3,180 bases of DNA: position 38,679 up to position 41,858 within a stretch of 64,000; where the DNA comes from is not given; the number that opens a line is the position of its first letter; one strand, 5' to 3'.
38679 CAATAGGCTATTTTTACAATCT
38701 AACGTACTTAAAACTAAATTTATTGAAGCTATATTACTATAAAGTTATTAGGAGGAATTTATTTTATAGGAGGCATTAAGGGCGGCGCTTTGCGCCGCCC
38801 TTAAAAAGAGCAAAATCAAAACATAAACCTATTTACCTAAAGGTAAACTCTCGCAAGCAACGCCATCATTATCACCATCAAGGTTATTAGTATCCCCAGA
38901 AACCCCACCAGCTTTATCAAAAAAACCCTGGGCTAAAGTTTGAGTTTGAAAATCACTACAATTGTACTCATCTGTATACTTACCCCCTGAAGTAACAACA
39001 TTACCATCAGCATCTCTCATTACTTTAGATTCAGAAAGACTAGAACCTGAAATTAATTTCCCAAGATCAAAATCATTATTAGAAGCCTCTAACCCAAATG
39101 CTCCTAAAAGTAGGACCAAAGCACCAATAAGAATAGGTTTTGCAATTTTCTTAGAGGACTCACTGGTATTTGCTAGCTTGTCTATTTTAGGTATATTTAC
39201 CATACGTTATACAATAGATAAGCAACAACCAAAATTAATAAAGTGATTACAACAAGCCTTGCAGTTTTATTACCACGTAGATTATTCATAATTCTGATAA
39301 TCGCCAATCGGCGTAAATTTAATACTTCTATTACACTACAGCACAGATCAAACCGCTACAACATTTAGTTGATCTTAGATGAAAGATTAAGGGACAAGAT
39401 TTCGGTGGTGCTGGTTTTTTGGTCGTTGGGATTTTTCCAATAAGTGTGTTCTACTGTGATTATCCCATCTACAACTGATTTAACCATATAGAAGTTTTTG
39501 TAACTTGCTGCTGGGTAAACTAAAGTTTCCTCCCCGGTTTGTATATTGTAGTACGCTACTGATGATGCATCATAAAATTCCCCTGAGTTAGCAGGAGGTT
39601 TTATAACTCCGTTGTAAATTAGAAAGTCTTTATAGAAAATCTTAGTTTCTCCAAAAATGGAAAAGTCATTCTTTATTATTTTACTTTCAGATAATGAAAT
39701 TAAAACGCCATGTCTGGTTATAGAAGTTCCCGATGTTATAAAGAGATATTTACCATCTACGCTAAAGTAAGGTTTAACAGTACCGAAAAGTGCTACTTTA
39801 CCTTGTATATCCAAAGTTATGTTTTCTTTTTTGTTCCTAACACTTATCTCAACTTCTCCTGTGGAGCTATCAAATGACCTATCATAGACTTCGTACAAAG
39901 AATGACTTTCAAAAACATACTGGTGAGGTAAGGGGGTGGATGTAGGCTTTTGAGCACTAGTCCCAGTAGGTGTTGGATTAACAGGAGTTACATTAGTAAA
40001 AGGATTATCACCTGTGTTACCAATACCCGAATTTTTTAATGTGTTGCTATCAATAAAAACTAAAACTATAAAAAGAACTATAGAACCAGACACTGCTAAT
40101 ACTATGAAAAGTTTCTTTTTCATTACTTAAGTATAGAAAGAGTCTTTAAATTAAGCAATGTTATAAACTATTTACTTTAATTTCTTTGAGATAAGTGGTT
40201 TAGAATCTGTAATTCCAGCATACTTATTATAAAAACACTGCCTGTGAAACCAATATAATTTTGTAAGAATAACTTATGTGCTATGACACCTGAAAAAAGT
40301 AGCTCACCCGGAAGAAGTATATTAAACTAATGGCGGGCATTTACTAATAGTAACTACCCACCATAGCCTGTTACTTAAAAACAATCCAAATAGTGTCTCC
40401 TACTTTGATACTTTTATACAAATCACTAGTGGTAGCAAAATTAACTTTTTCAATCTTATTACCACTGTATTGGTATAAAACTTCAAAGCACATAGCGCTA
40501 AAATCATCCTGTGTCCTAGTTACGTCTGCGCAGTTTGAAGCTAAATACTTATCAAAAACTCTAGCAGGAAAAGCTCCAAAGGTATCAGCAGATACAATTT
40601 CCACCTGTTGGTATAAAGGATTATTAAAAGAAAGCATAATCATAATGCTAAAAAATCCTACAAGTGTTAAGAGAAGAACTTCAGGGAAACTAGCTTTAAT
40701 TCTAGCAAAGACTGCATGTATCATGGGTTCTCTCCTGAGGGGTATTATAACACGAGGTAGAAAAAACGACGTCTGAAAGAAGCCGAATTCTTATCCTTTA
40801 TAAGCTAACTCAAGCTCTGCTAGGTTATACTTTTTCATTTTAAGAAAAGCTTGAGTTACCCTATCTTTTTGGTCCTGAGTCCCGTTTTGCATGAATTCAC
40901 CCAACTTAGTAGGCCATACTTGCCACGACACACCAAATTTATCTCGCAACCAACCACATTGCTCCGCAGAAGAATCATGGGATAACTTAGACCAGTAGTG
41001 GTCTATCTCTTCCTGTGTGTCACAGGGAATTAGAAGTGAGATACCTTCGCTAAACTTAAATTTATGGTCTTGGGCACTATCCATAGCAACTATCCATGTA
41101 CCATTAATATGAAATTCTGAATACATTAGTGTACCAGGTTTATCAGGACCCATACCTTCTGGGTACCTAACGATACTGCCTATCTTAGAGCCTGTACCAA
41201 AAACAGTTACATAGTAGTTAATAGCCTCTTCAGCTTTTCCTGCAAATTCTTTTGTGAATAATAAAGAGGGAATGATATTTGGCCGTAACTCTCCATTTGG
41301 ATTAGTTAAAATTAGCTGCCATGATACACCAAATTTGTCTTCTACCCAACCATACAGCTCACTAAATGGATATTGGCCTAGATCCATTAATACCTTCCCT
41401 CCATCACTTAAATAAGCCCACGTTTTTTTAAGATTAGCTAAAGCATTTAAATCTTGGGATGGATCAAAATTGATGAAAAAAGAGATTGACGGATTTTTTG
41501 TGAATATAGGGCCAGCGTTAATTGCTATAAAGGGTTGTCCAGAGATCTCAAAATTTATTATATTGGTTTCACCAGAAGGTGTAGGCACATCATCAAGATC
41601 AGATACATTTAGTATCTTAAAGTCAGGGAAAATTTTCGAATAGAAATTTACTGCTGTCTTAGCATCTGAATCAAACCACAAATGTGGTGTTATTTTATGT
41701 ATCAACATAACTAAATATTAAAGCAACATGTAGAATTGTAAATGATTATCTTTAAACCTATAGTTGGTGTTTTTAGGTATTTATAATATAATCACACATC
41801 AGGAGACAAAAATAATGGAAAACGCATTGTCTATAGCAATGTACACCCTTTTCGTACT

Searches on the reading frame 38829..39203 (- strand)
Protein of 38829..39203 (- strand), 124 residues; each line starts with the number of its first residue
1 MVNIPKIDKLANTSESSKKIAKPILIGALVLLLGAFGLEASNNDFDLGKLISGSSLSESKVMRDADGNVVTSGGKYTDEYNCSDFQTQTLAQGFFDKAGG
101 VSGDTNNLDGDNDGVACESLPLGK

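Call 18: search_protein_families(library=pfam, proteins=[window:38829-39203:-], max_evalue=0.001)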
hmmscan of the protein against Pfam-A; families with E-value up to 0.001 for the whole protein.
window:38829-39203:- (124 aa): 1 family
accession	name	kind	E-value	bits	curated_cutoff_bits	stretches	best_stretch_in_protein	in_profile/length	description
PF05901.16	Excalibur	-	4.4e-07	30.6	22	1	80-118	2-36/36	Excalibur calcium-binding domain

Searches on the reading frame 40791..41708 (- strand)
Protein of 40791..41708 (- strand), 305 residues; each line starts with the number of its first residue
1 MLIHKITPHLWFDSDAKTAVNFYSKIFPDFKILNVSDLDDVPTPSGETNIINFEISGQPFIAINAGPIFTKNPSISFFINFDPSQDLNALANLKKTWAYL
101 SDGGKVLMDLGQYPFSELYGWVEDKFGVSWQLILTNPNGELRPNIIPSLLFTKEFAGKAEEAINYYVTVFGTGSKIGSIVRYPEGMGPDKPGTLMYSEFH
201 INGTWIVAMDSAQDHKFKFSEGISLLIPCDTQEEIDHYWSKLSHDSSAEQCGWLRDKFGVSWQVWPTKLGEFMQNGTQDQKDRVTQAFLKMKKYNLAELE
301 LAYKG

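Call 18: search_protein_families(library=pfam, proteins=[window:40791-41708:-], max_evalue=0.001)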
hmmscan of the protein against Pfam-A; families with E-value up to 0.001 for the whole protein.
window:40791-41708:- (305 aa): 2 families
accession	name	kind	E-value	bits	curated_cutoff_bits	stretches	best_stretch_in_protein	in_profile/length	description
PF06983.19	3-dmu-9_3-mt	-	2.6e-68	228.3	24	2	144-264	2-115/116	3-demethylubiquinone-9 3-methyltransferase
PF00903.31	Glyoxalase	-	1.4e-06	29.2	20.6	0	12-132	8-121/121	Glyoxalase/Bleomycin resistance protein/Dioxygenase superfamily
